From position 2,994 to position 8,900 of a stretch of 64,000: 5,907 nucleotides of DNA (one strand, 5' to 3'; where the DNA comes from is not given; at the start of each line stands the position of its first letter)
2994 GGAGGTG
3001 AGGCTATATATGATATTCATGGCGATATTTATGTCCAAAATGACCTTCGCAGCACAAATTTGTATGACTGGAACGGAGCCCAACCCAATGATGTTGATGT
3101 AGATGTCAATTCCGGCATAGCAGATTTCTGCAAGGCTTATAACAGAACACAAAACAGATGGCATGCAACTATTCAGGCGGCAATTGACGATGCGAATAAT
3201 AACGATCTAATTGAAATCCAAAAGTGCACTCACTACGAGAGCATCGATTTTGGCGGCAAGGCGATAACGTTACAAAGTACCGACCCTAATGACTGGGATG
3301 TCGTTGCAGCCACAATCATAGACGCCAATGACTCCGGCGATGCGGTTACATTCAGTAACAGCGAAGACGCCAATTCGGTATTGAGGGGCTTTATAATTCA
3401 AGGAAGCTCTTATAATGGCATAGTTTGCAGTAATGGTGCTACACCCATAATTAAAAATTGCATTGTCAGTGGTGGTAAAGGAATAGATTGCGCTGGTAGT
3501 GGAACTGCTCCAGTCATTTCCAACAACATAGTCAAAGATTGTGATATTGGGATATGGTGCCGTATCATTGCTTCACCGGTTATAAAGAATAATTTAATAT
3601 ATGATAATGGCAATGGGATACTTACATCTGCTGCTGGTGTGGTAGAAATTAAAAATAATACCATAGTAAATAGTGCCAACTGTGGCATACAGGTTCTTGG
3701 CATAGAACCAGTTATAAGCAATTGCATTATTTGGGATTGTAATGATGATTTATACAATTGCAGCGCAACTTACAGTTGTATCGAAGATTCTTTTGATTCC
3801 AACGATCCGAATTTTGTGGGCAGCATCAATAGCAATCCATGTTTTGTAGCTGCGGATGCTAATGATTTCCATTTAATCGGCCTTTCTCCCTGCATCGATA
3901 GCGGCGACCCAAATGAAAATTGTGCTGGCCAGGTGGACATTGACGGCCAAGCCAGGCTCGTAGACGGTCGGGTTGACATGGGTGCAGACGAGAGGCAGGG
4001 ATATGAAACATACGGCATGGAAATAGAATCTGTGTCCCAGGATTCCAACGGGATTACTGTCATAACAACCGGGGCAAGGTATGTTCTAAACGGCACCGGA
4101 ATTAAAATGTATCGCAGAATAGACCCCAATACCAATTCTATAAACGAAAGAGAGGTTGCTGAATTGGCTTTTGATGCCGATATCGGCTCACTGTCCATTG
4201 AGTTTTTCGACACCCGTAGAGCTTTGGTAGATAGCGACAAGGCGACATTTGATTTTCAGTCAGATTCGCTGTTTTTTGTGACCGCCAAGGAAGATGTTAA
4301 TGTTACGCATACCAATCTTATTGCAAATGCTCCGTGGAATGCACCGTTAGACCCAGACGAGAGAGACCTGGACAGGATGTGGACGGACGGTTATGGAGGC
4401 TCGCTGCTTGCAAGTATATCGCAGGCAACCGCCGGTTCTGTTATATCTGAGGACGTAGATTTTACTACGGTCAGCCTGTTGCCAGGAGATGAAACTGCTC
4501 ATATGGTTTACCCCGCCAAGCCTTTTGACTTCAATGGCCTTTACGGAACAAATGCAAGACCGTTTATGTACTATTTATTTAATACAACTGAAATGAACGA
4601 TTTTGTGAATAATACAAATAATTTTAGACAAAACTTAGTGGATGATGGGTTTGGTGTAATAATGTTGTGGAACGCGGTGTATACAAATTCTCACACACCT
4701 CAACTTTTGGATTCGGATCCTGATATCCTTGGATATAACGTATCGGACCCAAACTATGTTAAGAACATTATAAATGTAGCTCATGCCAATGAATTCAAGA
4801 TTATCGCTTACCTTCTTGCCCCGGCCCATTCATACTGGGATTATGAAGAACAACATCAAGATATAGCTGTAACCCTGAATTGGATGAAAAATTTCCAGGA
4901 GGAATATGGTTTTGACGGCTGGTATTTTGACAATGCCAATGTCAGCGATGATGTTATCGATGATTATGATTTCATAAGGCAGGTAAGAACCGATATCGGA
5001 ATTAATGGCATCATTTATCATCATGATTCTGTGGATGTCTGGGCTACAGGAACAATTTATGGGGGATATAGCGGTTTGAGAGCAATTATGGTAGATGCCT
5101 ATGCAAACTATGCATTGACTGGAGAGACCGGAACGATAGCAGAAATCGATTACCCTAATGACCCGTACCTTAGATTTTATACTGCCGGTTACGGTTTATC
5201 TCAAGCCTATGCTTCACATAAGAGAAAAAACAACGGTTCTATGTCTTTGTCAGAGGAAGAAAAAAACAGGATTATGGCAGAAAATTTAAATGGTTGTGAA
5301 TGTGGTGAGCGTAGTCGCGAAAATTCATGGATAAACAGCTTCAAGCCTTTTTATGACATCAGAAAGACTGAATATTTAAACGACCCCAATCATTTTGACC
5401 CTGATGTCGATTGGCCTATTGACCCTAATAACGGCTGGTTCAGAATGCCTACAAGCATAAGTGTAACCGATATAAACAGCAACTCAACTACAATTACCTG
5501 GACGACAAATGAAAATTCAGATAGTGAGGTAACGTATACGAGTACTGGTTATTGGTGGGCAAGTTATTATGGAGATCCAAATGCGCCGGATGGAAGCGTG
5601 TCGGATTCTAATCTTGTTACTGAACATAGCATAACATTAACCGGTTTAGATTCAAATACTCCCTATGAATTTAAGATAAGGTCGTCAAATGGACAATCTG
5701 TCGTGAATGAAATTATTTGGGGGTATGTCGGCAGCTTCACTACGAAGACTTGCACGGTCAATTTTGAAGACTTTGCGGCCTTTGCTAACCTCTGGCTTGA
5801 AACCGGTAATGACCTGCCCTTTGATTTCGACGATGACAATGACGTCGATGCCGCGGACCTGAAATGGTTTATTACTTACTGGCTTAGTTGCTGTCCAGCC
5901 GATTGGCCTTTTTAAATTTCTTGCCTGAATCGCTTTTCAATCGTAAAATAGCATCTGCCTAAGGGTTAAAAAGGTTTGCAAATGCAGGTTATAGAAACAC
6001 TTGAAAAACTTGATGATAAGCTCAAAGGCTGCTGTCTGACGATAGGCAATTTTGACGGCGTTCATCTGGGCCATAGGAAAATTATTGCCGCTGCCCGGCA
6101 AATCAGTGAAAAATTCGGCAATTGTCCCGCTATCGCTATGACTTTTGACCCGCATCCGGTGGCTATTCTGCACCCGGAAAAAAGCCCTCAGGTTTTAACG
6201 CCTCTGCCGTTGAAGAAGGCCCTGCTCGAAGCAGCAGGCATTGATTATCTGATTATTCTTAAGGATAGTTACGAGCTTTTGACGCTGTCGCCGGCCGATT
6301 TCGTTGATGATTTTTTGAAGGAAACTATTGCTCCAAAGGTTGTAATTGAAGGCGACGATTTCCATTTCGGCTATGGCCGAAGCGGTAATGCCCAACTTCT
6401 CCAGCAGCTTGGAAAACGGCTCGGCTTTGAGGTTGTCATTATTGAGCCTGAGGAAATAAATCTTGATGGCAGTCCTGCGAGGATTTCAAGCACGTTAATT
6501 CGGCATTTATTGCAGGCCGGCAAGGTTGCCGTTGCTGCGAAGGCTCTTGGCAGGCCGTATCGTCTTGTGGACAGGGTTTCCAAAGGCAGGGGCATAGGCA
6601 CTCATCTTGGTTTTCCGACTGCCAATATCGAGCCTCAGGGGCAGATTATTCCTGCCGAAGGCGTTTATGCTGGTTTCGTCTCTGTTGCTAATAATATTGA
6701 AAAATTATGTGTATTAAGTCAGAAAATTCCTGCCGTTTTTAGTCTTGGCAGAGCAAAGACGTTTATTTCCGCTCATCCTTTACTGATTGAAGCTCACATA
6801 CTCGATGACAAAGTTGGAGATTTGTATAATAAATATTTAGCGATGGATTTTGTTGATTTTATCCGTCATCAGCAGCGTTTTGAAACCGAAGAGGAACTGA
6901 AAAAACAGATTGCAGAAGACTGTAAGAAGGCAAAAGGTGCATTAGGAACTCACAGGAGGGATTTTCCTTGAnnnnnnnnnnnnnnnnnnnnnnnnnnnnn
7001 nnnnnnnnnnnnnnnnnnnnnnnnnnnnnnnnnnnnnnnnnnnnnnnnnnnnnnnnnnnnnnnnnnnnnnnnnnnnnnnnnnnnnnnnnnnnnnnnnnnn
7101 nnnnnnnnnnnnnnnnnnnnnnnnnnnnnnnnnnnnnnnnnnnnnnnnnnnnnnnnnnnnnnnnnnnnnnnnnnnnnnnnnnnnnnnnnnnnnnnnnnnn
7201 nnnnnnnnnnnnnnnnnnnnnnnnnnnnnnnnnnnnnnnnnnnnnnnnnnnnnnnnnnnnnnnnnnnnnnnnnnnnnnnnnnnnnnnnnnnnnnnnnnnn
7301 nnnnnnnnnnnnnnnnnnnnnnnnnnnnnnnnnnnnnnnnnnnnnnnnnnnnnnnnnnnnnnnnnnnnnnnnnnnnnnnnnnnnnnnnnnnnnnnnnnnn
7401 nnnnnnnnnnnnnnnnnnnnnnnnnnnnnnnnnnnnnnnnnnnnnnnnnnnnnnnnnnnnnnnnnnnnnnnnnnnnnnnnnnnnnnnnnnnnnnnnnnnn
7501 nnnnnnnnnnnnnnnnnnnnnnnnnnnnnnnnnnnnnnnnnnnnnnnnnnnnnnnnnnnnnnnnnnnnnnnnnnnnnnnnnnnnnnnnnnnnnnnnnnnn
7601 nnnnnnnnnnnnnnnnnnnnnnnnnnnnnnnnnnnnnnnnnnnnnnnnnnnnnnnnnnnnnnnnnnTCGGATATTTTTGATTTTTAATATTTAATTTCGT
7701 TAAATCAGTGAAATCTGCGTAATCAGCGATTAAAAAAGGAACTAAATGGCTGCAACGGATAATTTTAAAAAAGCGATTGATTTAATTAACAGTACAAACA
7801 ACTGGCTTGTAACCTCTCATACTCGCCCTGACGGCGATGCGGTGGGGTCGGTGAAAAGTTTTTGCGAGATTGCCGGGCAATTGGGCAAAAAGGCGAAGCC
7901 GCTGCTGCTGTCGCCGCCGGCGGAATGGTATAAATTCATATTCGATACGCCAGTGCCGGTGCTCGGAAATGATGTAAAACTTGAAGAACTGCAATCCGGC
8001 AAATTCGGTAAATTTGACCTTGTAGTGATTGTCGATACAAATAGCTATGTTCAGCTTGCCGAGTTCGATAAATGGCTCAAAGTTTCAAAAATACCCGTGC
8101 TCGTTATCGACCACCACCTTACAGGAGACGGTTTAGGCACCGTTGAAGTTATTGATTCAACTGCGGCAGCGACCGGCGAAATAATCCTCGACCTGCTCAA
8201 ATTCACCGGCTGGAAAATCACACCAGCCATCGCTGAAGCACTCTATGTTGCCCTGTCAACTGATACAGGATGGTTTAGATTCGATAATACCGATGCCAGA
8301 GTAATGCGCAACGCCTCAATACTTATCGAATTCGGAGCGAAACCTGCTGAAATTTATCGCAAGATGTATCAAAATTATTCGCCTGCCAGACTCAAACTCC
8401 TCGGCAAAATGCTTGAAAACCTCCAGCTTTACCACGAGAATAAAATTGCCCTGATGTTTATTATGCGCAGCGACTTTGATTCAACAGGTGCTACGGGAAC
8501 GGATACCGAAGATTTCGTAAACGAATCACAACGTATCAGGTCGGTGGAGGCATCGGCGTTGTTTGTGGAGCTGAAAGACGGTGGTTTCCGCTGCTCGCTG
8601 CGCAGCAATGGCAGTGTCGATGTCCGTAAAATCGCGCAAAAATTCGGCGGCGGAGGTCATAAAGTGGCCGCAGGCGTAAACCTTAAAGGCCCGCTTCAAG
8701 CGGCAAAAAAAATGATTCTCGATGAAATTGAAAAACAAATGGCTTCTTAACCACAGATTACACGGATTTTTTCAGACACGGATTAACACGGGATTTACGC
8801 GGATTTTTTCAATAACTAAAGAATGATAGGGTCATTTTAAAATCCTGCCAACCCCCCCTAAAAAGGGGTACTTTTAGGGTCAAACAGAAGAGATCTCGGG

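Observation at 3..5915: Exported proteins are enriched in a (D/E)-(P/A/S)-N tripeptide: candidate non-canonical modification sequon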

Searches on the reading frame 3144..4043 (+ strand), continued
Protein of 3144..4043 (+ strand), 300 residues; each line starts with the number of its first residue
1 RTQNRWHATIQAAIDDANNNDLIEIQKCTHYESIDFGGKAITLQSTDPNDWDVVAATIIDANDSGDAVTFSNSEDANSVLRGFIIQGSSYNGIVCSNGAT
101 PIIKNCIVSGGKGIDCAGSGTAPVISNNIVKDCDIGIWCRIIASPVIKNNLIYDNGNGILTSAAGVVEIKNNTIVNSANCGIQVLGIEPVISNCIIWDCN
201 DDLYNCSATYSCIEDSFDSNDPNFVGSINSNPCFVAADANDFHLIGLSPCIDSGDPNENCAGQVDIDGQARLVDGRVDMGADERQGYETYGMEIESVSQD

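Call 67: search_solved_structures(query=A1, max_evalue=1, show_alignments=2)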
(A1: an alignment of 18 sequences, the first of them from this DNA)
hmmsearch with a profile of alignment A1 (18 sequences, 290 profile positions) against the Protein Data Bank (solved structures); distinct sequences matched with E-value up to 1: 11.
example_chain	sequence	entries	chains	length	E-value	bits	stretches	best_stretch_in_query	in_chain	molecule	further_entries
4ozy_A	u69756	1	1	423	1.2e-06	31.2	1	44-199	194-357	Poly(beta-D-mannuronate) C5 epimerase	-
4ozz_A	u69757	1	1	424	1.4e-06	30.9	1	58-199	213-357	Poly(beta-D-mannuronate) C5 epimerase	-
4nk8_A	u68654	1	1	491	2.1e-06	30.3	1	58-199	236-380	Poly(beta-D-mannuronate) C5 epimerase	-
4nk6_A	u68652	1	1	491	2.3e-06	30.2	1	58-199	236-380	Poly(beta-D-mannuronate) C5 epimerase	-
2pyg_A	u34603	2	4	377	0.00012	24.6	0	108-157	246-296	Poly(beta-D-mannuronate) C5 epimerase 4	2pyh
8hsn_A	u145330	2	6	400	0.0032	19.9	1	135-205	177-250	Fructotransferase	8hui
5lw3_A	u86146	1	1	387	0.0043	19.5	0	125-188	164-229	Poly(beta-D-mannuronate) C5 epimerase 6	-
7o0y_A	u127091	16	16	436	0.0073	18.7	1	110-179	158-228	Probable ABC transporter binding protein NosD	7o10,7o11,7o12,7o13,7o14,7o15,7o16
8wm1_A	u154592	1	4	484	0.012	18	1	80-218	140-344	3-dehydroshikimate dehydratase (DHS dehydratase)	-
9fqr_MA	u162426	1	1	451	0.021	17.2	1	62-231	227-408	Leucine rich repeat containing 34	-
9rkv_M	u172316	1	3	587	0.27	13.6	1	4-33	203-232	Putative tail fiber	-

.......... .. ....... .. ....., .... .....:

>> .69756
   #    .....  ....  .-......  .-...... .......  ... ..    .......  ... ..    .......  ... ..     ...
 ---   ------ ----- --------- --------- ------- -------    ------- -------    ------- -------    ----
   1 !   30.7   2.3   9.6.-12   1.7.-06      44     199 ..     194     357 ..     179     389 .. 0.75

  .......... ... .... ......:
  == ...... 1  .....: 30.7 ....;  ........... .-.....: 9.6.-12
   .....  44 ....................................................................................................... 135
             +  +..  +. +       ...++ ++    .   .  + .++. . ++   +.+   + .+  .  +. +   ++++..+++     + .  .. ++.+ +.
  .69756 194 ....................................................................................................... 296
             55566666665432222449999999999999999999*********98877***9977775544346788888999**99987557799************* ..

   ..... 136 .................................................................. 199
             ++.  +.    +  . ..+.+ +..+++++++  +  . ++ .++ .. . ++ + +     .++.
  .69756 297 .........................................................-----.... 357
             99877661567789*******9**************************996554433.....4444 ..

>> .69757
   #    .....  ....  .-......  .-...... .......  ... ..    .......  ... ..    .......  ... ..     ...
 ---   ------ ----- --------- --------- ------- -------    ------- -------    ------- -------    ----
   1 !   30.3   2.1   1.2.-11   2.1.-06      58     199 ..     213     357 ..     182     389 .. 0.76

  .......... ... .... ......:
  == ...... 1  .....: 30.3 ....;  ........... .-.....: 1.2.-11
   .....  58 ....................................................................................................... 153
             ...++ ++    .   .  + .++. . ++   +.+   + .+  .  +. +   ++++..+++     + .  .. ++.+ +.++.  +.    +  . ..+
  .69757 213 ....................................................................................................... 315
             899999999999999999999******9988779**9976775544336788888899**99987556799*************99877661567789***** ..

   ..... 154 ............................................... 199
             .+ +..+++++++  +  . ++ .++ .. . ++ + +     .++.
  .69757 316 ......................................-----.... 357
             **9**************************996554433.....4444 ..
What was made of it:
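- The alignment is weak at its edge (call 67).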

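Call 80: search_protein_families(library=pfam, proteins=[L022:6215-8302:+, L033:667-2385:+, L073:3971-7720:+, L047:15872-17074:+], max_evalue=0.001)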
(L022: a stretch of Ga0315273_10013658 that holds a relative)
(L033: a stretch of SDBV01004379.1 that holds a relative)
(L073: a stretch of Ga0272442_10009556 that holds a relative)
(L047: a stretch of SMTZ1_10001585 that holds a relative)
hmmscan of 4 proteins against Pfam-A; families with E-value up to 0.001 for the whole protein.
L022:6215-8302:+ (696 aa): 34 families (the best 25 are shown)
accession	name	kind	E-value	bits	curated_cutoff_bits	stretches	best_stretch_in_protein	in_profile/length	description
PF13414.12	TPR_11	-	1.1e-75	249.5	26.8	7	424-464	2-42/42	TPR repeat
PF00515.34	TPR_1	-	3.7e-67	220.1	27.8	6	552-585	1-34/34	Tetratricopeptide repeat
PF07719.23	TPR_2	-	2.8e-58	189.7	27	6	552-584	1-33/34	Tetratricopeptide repeat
PF13181.12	TPR_8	-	8.3e-53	172.5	25.7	6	586-618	1-33/34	Tetratricopeptide repeat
PF13431.12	TPR_17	-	2.7e-52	171.1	24.4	5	438-470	1-33/34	Tetratricopeptide repeat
PF13432.12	TPR_16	-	2.2e-43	146.7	32.7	5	522-585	1-64/65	Tetratricopeptide repeat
PF13424.12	TPR_12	-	4.8e-39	132.9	30.1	5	414-478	1-73/77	Tetratricopeptide repeat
PF14559.12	TPR_19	-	5.4e-33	113.6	25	4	563-619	2-58/68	Tetratricopeptide repeat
PF13428.12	TPR_14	-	1.5e-31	106.1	23.5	2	420-457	5-42/44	Tetratricopeptide repeat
PF13176.12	TPR_7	-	1.9e-30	102.7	27.9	0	624-652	3-31/36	Tetratricopeptide repeat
PF13374.12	TPR_10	-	7.3e-29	99.4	27.5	2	420-446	6-32/42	Tetratricopeptide repeat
PF13174.12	TPR_6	-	2.8e-28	97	26.3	0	587-619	1-33/33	Tetratricopeptide repeat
PF13371.12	TPR_9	-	1.1e-22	80.3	35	2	600-652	9-61/73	Tetratricopeptide repeat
PF23914.1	TPR_CcmH_CycH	-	4e-17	62.9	42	1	544-649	42-150/158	Cytochrome c-type biogenesis protein H TPR domain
PF12895.13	ANAPC3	-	8.1e-16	58.5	27.2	1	399-476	6-82/82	Anaphase-promoting complex, cyclosome, subunit 3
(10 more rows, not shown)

L033:667-2385:+ (573 aa): 9 families
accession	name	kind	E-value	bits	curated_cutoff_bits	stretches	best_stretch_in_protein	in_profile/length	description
PF13174.12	TPR_6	-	4.8e-19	68.1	26.3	0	28-61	1-33/33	Tetratricopeptide repeat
PF13428.12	TPR_14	-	1.3e-15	56.8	23.5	0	270-307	2-39/44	Tetratricopeptide repeat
PF07719.23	TPR_2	-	1.2e-12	47.3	27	1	479-504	1-26/34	Tetratricopeptide repeat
PF13424.12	TPR_12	-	3.2e-10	40.5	30.1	0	180-222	31-75/77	Tetratricopeptide repeat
PF14559.12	TPR_19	-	6.2e-08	33.3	25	0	281-334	3-49/68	Tetratricopeptide repeat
PF13432.12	TPR_16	-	1e-07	32.7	32.7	0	440-504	2-56/65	Tetratricopeptide repeat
PF12583.14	TPPII_C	-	1.5e-06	29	27.7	0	131-156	32-57/69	Tripeptidyl peptidase II, C-terminal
PF13181.12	TPR_8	-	4.1e-05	23.8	25.7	0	480-504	2-26/34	Tetratricopeptide repeat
PF24575.1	TPR_Slam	-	0.00017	22.4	35.2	0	279-306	57-84/104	Surface lipoprotein assembly modifier, N-terminal TPR repeats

L073:3971-7720:+ (1250 aa): 1 family
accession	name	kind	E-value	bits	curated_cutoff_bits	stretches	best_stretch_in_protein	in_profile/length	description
PF00263.26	Secretin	-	8.9e-28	97.4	27.5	1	1028-1226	2-168/169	Bacterial type II and III secretion system protein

L047:15872-17074:+ (401 aa): 1 family
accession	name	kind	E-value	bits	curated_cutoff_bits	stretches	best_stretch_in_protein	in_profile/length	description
PF04784.19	DUF547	-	5.5e-17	62.4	27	1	187-309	2-124/125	Protein of unknown function, DUF547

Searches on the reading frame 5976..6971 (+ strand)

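Call 36: search_protein_families(library=pfam, proteins=[window:5976-6971:+], max_evalue=0.001)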
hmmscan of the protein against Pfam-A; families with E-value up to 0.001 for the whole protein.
window:5976-6971:+ (331 aa): 3 families
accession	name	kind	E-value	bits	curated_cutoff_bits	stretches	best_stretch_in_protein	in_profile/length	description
PF06574.18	FAD_syn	-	6.9e-42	143.4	27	1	15-162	4-150/158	FAD synthetase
PF01687.23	Flavokinase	-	4.8e-33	114.5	19.6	1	191-321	1-122/124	Riboflavin kinase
PF01467.32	CTP_transf_like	-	0.00022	21.9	21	0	21-177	1-132/133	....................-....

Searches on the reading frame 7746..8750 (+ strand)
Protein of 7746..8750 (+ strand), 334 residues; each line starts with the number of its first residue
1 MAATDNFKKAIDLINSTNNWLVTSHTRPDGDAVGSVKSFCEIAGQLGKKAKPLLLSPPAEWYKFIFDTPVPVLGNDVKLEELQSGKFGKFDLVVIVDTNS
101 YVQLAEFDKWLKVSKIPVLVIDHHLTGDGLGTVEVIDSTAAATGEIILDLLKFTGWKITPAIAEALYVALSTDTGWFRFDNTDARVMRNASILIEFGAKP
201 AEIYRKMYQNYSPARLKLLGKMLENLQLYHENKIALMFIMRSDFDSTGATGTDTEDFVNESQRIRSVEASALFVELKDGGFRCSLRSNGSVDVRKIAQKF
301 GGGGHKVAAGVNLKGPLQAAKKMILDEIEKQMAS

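Call 36: search_protein_families(library=pfam, proteins=[window:7746-8750:+], max_evalue=0.001)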
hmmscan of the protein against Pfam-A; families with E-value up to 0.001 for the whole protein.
window:7746-8750:+ (334 aa): 2 families
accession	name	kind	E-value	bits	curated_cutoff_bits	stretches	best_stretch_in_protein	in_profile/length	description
PF01368.27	DHH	-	3.7e-14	53.5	28.1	1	21-169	3-124/125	DHH family, N-terminal domain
PF02272.25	DHHA1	-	3.8e-11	43.8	25.9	1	247-332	11-100/102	DHHA1 domain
